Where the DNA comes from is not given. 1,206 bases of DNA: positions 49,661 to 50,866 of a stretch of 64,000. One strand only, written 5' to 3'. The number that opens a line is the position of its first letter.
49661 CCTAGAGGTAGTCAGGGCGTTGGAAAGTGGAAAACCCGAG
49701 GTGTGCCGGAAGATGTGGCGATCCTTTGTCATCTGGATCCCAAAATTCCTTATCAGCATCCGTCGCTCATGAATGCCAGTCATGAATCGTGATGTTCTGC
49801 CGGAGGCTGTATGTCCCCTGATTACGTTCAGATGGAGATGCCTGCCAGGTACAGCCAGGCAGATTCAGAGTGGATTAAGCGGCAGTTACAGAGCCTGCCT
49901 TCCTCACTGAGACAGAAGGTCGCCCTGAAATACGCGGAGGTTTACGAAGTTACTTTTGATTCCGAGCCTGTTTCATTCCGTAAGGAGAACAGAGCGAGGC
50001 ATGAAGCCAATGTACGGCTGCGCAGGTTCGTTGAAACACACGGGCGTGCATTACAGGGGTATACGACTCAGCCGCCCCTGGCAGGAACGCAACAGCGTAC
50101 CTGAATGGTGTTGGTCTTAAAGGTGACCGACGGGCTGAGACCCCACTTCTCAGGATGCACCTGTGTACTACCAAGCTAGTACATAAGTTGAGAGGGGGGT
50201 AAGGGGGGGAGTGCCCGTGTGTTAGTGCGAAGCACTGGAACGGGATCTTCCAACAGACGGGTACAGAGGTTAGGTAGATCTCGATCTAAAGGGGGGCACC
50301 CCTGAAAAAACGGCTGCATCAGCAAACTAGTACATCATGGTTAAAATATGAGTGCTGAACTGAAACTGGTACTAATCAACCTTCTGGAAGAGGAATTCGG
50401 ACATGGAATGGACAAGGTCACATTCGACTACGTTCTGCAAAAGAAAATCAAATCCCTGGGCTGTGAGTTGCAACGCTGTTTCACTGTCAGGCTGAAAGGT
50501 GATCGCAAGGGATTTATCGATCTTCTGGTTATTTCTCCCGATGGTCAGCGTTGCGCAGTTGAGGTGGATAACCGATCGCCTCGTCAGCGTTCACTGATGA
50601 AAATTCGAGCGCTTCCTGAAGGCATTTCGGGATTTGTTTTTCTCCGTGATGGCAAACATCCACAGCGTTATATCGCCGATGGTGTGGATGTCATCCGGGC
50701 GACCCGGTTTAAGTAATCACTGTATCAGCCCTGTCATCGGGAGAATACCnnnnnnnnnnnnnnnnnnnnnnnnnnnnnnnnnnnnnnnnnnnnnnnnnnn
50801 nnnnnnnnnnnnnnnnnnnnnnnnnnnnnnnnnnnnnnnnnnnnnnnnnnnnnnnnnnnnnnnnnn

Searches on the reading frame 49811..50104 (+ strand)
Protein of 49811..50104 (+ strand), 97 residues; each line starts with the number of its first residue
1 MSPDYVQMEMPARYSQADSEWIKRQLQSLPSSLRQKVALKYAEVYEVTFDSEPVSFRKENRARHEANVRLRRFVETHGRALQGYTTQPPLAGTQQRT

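Call 23: search_protein_families(proteins=[window:49811-50104:+], library=phrogs)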
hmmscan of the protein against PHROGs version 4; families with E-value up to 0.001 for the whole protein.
window:49811-50104:+ (97 aa): 3 families
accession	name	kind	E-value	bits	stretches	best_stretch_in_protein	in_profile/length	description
phrog_852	-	unknown function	1.7e-39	134.9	1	3-96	4-97/98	-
phrog_31018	-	unknown function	8.7e-08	33.2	1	16-90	10-84/128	-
phrog_19546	-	unknown function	2.9e-06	28.8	1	12-80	16-71/113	-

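Call 32: find_related_loci(query=A3, collection=viral_contigs, flank=3000)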
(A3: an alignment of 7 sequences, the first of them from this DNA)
Query A3 (97 aa) in viral_contigs; peptide patterns used: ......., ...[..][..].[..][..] (x = any residue, [..] = any of these).
347 stretches matched a pattern; 298 encode a relative of the query (tblastn E <= 1e-3); the best 80 are kept; 80 distinct loci.
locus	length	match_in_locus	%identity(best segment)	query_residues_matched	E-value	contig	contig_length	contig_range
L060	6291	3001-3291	100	1-97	2e-63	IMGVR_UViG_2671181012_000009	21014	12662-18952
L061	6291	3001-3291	100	1-97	2e-63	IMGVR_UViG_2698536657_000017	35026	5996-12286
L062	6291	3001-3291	100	1-97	2e-63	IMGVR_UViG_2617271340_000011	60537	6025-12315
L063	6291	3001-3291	100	1-97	2e-63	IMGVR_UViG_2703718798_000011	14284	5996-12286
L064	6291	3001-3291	100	1-97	2e-63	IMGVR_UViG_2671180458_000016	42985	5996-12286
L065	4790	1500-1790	99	1-97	1e-62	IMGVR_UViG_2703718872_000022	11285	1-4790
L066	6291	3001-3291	86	1-97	8e-54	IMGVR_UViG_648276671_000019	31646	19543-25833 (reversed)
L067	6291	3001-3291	82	1-97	1e-53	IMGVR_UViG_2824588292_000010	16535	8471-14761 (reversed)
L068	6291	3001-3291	82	1-97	3e-53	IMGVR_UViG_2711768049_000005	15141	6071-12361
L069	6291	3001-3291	78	1-97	4e-51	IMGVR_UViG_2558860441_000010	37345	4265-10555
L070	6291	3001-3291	78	1-97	1e-50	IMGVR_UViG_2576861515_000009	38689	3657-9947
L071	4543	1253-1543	78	1-97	1e-50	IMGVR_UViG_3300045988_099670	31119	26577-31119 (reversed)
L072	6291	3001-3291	79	1-97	3e-50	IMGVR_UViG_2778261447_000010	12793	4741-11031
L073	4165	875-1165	79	1-97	3e-50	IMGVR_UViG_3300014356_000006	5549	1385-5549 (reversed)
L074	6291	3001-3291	78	1-97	3e-50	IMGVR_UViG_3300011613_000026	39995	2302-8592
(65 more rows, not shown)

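Call 35: profile_search(alignment_id=A3)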
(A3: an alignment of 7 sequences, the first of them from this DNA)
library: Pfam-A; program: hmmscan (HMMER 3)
A. the first sequence (97 residues): domains with independent E <= 10: 1; with E <= 0.001: 0
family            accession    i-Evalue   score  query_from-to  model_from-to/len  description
Sld7_C            PF18596.6      0.0053    17.3      34-76         27-71/77  Sld7 C-terminal domain
B. every sequence of the alignment scanned on its own (7 sequences): families by number of members that match
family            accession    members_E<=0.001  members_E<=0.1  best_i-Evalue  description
Sld7_C            PF18596.6                  0               3        5.3e-03  Sld7 C-terminal domain
PPDK_N            PF01326.24                 0               1        4.4e-02  Pyruvate phosphate dikinase, AMP/ATP-binding domain

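Call 39: search_protein_families(proteins=[window:49811-50104:+], library=ncbifam, max_evalue=0.01)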
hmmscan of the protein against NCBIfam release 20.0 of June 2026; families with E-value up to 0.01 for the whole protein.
window:49811-50104:+ (97 aa): 0 families

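Call 83: search_solved_structures(query=A3, max_evalue=1)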
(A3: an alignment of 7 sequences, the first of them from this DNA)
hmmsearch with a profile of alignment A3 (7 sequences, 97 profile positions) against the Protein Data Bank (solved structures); distinct sequences matched with E-value up to 1: 2.
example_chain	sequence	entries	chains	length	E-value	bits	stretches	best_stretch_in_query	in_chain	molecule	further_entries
7bef_G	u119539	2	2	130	0.21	15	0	39-63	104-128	Transcriptional activator RamA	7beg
4ngu_A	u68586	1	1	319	0.54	13.7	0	49-77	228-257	TRAP dicarboxylate transporter, DctP subunit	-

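Call 85: search_protein_families(proteins=[window:49811-50101:+], library=padloc, max_evalue=0.01)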
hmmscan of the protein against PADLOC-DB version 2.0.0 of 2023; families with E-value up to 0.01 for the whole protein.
window:49811-50101:+ (97 aa): 0 families

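Call 106: find_homologous_proteins(query=A3, max_evalue=0.001)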
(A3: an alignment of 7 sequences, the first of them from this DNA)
Query A3 (7 sequences) (97 aa, profile of the alignment): 694 proteins with E <= 0.001 among 2680 candidates; the best 120 are listed.
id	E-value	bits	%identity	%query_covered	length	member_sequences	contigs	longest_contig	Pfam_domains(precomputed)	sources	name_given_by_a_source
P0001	3.6e-52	192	87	100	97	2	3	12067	-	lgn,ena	-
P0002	1.4e-51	190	77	100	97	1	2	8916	-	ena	-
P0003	3.2e-51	189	77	100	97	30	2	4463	-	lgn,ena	-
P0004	4.5e-51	189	99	100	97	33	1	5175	-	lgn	-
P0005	1.0e-50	188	90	100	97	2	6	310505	-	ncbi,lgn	ncbi:hypothetical protein Q0T86_04340 [Escherichia coli O21:H21]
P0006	1.5e-50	187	89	100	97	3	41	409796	-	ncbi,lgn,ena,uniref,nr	ncbi:TPA: hypothetical protein ACV740_001376 [Escherichia coli]|uniref:hypothetical protein n=1 Tax=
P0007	1.8e-50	187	76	100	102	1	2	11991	-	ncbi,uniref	ncbi:hypothetical protein [Escherichia coli]|uniref:hypothetical protein n=1 Tax=Escherichia coli Ta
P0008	2.2e-50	187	86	100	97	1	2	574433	-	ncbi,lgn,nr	ncbi:conserved hypothetical protein [Escherichia coli TA280]|nr:conserved hypothetical protein [Esch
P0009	3.0e-50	186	76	100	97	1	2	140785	-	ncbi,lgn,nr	ncbi:hypothetical protein PZG14_002262 [Salmonella enterica]|nr:hypothetical protein [Salmonella ent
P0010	3.1e-50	186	76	100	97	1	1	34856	-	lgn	-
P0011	3.8e-50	186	73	97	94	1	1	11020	-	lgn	-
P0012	5.9e-50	185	80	100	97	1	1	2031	-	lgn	-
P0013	7.2e-50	185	83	97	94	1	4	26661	-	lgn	-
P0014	8.1e-50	185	80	100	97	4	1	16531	-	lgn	-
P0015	8.1e-50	185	79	97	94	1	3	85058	-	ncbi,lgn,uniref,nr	ncbi:hypothetical protein QTO45_20950 [Escherichia coli]|uniref:hypothetical protein n=1 Tax=Escheri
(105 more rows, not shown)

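Call 113: predict_structure(alignment_id=A6)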
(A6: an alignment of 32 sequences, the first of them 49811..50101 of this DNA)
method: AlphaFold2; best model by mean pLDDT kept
length: 97 residues; sequences in the alignment: 32
mean_pLDDT: 74.8   pTM: 0.64
mean pLDDT of the five models: 74.8, 71.1, 70.3, 68.2, 66.6
residues with pLDDT >= 90: 19; 70-90: 43; 50-70: 20; < 50: 15
segments of 3 or more residues with pLDDT < 50: 1-7, 89-91
pLDDT, mean of each block of 10 residues (from residue 1): 46 63 87 85 89 89 92 84 54 51
secondary structure, 60 per line:
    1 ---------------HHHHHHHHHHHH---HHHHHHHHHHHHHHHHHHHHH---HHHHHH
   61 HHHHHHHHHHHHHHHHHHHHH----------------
elements in order: H16-27 H31-51 H55-81

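Call 115: fold_search(model_id=the predicted structure, library=pdb)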
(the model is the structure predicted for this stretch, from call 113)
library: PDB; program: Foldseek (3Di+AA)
matches with E <= 10: 61; with E <= 0.001: 0
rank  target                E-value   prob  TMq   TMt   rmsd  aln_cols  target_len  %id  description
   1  7f7p_B                1.2e+00  0.41  0.35  0.37   7.0        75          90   15  AcrIIC4 (released 2022-05-25)
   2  3k6c_A                2.4e+00  0.08  0.22  0.23  10.7        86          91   17  Crystal structure of protein ne0167 from nitrosomonas europaea (released 2009-10-27)
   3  7f7p_A                2.6e+00  0.16  0.32  0.32   7.3        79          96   20  AcrIIC4 (released 2022-05-25)
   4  1w0b_MODEL_1_A        3.2e+00  0.18  0.41  0.39  11.2        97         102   14  Solution structure of the human alpha-hemoglobin stabilizing protein (AHSP) P30A mutant (released 2004-06-10)
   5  4zux_V                3.6e+00  0.11  0.30  0.32   8.6        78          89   13  SAGA DUB module Ubp8/Sgf11/Sus1/Sgf73 bound to ubiqitinated nucleosome (released 2016-02-24)
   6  4zux_a                3.6e+00  0.10  0.29  0.31   8.8        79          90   13  SAGA DUB module Ubp8/Sgf11/Sus1/Sgf73 bound to ubiqitinated nucleosome (released 2016-02-24)
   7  5uxx_A                3.8e+00  0.21  0.42  0.29  12.8        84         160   11  Co-crystal structure of the sigma factor RpoE in complex with the anti-sigma factor NepR from Bartonella quintana (released 2018-02-28)
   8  6dmx_D                3.8e+00  0.18  0.37  0.42   5.0        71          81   15  HBZ56 in complex with KIX and c-Myb (released 2018-09-19)
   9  6dv9_F                4.3e+00  0.20  0.46  0.30  11.2        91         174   13  Crystal structure of Mycobacterium tuberculosis transcription initiation complex(ECF sigma factor L) containing 5nt RN (released 2019-02-20)
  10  8hnv_E                4.3e+00  0.12  0.32  0.35   8.1        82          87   13  CryoEM structure of HpaCas9-sgRNA-dsDNA in the presence of AcrIIC4 (released 2023-07-19)
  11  7xvq_D                4.5e+00  0.13  0.32  0.35   7.3        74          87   15  Crystal structure of AcrIIC4 (released 2023-08-09)
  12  9n22_K                4.5e+00  0.06  0.27  0.14  19.0       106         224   14  Y20S (Sec18-Sec17-Sec9-Sso1-Snc1) EDTA - Class 2 (released 2025-10-01)
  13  4lup_A                4.8e+00  0.23  0.42  0.45   4.1        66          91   14  Crystal structure of the complex formed by region of E. coli sigmaE bound to its -10 element non template strand (released 2014-02-19)
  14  6drf_MODEL_1_A        4.8e+00  0.11  0.35  0.27  11.1        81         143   12  Structure of human Retinal Degeneration 3(RD3) Protein (released 2019-02-06)
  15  9m98_F                5.1e+00  0.11  0.33  0.23  11.6        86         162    6  Structural Basis of Pausing During Transcription Initiation in Mycobacterium tuberculosis (released 2026-01-14)
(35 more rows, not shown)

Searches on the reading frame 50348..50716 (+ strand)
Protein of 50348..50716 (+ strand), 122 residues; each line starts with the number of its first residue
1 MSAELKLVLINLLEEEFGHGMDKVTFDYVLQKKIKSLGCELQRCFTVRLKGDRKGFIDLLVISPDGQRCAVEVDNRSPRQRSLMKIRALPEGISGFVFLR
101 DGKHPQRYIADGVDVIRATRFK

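Call 23: search_protein_families(proteins=[window:50348-50716:+], library=phrogs)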
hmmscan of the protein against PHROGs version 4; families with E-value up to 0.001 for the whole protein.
window:50348-50716:+ (122 aa): 1 family
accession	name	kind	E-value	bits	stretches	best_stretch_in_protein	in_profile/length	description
phrog_1347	-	unknown function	7.2e-55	187.4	1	1-122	149-271/417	-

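Call 39: search_protein_families(proteins=[window:50348-50716:+], library=ncbifam, max_evalue=0.01)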
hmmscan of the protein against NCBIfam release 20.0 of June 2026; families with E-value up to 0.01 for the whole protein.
window:50348-50716:+ (122 aa): 0 families

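Call 54: profile_search(protein=window:50348-50713:+)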
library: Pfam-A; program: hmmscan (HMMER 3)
A. the first sequence (122 residues): domains with independent E <= 10: 1; with E <= 0.001: 0
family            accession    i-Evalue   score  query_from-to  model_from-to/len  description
NERD              PF08378.17       0.22    12.5      47-77         27-58/111  Nuclease-related domain

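Call 84: search_solved_structures(query=window:50348-50713:+, max_evalue=1)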
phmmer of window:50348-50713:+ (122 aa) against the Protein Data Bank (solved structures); distinct sequences matched with E-value up to 1: 1.
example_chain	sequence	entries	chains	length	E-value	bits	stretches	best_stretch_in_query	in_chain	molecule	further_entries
7b1i_B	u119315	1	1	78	0.63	13.2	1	67-115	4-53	OSIGBa0128P10.9 protein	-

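Call 85: search_protein_families(proteins=[window:50348-50713:+], library=padloc, max_evalue=0.01)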
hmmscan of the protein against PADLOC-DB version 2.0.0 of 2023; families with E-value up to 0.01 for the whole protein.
window:50348-50713:+ (122 aa): 0 families
